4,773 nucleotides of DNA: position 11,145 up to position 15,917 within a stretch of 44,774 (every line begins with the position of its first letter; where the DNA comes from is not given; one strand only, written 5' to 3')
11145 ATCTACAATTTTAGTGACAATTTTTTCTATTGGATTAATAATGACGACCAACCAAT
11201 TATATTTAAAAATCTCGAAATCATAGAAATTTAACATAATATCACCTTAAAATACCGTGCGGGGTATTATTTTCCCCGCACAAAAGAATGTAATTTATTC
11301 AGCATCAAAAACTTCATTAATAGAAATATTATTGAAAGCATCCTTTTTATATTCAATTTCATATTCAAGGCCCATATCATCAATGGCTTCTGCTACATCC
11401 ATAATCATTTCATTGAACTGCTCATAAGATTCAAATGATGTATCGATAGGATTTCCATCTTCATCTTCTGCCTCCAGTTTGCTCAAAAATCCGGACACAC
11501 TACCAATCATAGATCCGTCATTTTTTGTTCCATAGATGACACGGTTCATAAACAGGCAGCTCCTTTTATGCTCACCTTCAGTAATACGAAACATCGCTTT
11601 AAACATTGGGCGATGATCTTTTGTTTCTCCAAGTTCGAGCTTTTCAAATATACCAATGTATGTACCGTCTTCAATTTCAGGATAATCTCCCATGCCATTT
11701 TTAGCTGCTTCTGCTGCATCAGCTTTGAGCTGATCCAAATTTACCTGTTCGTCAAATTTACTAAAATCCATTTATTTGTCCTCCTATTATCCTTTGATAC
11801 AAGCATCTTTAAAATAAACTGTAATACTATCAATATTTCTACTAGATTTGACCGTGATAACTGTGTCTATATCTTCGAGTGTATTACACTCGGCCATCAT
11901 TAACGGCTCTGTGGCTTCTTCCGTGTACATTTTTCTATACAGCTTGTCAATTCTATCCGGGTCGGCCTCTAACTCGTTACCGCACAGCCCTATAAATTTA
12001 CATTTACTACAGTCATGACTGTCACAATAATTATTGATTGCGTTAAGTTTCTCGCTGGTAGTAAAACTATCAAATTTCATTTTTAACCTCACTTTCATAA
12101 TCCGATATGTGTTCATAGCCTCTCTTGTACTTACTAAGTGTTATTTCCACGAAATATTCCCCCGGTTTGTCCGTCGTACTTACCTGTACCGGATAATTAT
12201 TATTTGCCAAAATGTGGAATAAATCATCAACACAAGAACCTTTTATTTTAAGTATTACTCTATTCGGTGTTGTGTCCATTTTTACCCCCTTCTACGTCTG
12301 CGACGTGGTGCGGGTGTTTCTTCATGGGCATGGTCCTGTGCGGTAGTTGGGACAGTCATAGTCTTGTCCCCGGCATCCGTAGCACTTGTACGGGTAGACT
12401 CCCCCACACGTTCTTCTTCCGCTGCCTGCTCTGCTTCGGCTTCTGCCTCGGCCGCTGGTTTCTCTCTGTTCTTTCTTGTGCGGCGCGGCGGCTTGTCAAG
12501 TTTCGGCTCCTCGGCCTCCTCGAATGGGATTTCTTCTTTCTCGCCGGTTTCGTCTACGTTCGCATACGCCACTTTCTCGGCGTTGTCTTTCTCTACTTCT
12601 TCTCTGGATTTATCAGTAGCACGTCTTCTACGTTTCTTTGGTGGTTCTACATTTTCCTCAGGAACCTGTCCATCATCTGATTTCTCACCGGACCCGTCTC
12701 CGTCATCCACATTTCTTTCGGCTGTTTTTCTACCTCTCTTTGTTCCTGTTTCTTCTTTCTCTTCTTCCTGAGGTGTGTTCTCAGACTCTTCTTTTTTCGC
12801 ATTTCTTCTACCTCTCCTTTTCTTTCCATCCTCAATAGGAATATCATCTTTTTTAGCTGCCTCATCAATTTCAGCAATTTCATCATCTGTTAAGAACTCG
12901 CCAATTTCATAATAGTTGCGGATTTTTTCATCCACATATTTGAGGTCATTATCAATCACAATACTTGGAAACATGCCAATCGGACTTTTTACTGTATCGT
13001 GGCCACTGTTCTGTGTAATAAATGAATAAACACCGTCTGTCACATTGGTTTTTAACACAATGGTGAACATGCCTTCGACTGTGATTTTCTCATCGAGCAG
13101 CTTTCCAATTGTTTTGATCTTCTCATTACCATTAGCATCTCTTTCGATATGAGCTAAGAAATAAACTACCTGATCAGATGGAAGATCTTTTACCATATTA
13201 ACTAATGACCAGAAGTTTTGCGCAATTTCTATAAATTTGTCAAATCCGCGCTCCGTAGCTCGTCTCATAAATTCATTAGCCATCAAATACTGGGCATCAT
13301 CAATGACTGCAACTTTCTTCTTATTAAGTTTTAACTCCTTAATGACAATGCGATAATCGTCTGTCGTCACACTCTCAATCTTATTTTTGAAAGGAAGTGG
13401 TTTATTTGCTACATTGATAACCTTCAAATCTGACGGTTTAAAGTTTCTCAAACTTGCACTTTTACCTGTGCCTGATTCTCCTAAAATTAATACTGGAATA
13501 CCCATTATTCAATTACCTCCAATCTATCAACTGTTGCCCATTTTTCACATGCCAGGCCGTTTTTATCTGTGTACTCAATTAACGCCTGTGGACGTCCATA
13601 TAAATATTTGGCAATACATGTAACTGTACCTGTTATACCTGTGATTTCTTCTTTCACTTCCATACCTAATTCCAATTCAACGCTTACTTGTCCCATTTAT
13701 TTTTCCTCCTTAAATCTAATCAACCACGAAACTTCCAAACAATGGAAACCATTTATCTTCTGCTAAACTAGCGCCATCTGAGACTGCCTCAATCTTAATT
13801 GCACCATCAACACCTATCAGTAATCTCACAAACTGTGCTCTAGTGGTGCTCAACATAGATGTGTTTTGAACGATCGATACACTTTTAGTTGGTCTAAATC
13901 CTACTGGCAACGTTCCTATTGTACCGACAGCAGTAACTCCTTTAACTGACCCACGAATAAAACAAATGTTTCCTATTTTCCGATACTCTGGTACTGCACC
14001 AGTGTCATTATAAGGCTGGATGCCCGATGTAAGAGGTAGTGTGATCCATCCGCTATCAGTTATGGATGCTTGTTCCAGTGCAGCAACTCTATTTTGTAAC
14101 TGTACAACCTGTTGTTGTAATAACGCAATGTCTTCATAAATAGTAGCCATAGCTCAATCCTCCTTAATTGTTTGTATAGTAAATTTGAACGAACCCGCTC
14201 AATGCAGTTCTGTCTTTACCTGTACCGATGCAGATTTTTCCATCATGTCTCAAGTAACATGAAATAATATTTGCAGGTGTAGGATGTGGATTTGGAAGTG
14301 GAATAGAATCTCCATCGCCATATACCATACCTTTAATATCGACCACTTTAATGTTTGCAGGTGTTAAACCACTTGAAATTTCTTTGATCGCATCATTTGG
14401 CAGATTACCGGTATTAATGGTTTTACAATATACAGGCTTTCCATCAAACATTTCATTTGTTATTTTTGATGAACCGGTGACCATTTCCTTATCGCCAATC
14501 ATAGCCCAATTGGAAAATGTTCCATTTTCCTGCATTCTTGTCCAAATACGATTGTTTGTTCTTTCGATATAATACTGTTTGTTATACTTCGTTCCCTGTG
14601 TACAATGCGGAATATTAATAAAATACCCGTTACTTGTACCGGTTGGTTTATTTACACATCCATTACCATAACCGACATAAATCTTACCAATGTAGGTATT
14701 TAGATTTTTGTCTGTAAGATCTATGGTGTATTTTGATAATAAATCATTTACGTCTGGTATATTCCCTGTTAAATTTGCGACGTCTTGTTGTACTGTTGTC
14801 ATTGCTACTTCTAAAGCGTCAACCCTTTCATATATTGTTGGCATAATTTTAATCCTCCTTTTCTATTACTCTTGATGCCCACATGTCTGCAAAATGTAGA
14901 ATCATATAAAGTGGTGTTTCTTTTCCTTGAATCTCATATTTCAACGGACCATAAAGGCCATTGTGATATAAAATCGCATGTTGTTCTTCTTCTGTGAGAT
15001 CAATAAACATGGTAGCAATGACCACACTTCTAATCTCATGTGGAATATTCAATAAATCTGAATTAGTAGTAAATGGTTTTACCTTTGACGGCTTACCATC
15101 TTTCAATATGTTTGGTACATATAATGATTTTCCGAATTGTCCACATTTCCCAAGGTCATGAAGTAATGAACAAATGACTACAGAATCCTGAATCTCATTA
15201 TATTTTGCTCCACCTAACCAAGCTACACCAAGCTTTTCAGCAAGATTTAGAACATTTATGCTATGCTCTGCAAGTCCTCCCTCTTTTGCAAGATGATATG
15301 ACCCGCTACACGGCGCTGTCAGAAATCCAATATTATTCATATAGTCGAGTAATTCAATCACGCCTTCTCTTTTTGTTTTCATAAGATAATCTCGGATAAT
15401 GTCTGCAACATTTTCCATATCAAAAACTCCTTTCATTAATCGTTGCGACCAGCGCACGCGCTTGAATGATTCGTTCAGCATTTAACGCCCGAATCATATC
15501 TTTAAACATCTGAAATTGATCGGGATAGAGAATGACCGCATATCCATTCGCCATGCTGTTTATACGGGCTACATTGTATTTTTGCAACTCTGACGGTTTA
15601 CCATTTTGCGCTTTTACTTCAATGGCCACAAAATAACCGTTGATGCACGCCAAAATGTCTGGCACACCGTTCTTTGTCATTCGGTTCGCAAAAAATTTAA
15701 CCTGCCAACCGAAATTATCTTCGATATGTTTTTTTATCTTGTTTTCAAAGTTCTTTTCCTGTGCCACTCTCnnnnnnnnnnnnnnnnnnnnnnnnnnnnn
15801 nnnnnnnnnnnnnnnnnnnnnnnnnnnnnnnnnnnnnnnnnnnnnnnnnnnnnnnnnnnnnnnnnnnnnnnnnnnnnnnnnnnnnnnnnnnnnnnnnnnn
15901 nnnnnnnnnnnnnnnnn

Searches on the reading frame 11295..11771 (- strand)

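Call 16: search_protein_families(library=pfam, proteins=[window:11295-11771:-], max_evalue=0.001)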
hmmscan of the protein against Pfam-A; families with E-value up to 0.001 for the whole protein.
window:11295-11771:- (158 aa): 0 families

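Call 49: search_protein_families(library=phrogs, proteins=[window:11295-11771:-], max_evalue=0.001)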
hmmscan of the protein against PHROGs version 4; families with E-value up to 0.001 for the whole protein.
window:11295-11771:- (158 aa): 2 families
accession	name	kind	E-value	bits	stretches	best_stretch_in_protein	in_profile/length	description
phrog_7778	-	DNA, RNA and nucleotide metabolism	1.4e-43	149.5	1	1-158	5-162/162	single strand DNA binding protein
phrog_2300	-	unknown function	1.3e-07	32.7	1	16-90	32-108/347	-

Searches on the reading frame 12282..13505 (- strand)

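Call 16: search_protein_families(library=pfam, proteins=[window:12282-13505:-], max_evalue=0.001)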
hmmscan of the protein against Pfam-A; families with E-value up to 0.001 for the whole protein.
window:12282-13505:- (407 aa): 2 families
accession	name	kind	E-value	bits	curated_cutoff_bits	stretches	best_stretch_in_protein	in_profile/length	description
PF13479.12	AAA_24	-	6.7e-07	29.8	27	1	4-156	4-171/195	AAA domain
PF13401.12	AAA_22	-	0.00057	20.6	27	0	5-25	8-28/130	AAA domain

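Call 49: search_protein_families(library=phrogs, proteins=[window:12282-13505:-], max_evalue=0.001)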
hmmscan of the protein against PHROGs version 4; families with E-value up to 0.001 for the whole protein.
window:12282-13505:- (407 aa): 2 families
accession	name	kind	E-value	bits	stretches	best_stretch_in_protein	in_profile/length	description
phrog_2872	-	DNA, RNA and nucleotide metabolism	4.3e-80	269.4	1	1-202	1-214/219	Sak4-like ssDNA annealing protein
phrog_124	-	DNA, RNA and nucleotide metabolism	8.1e-12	46.2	1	5-318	46-363/382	Sak4-like ssDNA annealing protein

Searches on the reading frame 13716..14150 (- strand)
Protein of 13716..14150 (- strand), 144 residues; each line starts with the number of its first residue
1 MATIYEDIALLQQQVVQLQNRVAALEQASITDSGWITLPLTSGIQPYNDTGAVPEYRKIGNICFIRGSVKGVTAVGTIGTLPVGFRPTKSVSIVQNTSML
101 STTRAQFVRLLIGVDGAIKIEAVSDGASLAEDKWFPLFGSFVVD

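Call 16: search_protein_families(library=pfam, proteins=[window:13716-14150:-], max_evalue=0.001)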
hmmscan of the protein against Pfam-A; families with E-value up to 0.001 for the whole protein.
window:13716-14150:- (144 aa): 0 families

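Call 49: search_protein_families(library=phrogs, proteins=[window:13716-14150:-], max_evalue=0.001)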
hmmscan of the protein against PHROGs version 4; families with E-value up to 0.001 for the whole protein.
window:13716-14150:- (144 aa): 9 families
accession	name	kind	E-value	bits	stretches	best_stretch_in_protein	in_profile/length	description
phrog_3639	-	tail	5.2e-10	40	1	15-124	337-456/474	minor tail protein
phrog_3285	-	tail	9.6e-10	38.9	1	33-127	381-469/491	minor tail protein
phrog_3971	-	unknown function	1.2e-08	35.4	1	24-122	198-295/331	-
phrog_5207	-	unknown function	4.1e-07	29.8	1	24-90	577-644/689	-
phrog_11445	-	tail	5.2e-07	28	1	32-124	1592-1681/2001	minor tail protein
phrog_13022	-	unknown function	3.9e-06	26.1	1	12-123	806-915/933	-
phrog_30677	-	tail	7.4e-06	26.3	1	17-141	158-283/285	tail protein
phrog_6779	-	tail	1.7e-05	25.6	1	18-126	153-254/276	tail protein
phrog_29998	-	unknown function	0.00013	22.6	1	28-91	128-190/233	-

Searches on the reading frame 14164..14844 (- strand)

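Call 16: search_protein_families(library=pfam, proteins=[window:14164-14844:-], max_evalue=0.001)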
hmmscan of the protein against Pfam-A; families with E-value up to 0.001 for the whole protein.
window:14164-14844:- (226 aa): 0 families

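Call 49: search_protein_families(library=phrogs, proteins=[window:14164-14844:-], max_evalue=0.001)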
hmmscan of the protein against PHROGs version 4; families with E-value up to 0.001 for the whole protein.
window:14164-14844:- (226 aa): 2 families
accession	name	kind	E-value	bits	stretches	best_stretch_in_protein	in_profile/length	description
phrog_18794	-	unknown function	2.1e-05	24.9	1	41-118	256-331/427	-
phrog_7389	-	tail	0.00079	19.1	1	36-116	192-273/732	tail fiber protein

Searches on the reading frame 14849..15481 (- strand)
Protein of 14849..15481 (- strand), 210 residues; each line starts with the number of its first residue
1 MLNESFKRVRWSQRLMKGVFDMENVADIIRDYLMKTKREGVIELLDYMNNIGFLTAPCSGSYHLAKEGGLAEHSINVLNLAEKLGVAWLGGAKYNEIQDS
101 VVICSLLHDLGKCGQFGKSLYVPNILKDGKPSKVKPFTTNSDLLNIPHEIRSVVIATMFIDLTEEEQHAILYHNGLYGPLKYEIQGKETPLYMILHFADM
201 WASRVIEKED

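Call 16: search_protein_families(library=pfam, proteins=[window:14849-15481:-], max_evalue=0.001)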
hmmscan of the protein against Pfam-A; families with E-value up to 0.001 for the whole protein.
window:14849-15481:- (210 aa): 1 family
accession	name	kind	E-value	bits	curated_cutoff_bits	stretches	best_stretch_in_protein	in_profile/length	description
PF01966.28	HD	-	7.3e-06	26.7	22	1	71-178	2-90/116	HD domain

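Call 49: search_protein_families(library=phrogs, proteins=[window:14849-15481:-], max_evalue=0.001)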
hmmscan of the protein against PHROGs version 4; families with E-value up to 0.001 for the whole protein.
window:14849-15481:- (210 aa): 2 families
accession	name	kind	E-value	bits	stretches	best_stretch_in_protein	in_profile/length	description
phrog_5889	-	unknown function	3.5e-31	109.5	1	21-208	14-198/242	-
phrog_28876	-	other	4.1e-20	72.9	1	36-209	16-196/435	metal-dependent phosphohydrolase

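Call 75: search_solved_structures(query=window:14849-15481:-, max_evalue=0.1, show_alignments=1)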
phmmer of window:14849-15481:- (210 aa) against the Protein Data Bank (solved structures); distinct sequences matched with E-value up to 0.1: 0.

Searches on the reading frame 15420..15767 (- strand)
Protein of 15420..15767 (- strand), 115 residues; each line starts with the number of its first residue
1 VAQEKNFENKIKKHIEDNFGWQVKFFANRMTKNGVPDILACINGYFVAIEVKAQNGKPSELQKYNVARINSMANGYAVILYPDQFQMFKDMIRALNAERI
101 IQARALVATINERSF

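Call 77: search_protein_families(library=pfam, proteins=[window:15420-15767:-], max_evalue=0.01)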
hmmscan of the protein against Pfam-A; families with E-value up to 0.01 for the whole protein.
window:15420-15767:- (115 aa): 1 family
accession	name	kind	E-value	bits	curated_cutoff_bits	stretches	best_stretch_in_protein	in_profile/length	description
PF01870.24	Hjc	-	1.2e-05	25.6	21.1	1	27-75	22-70/93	Archaeal holliday junction resolvase (hjc)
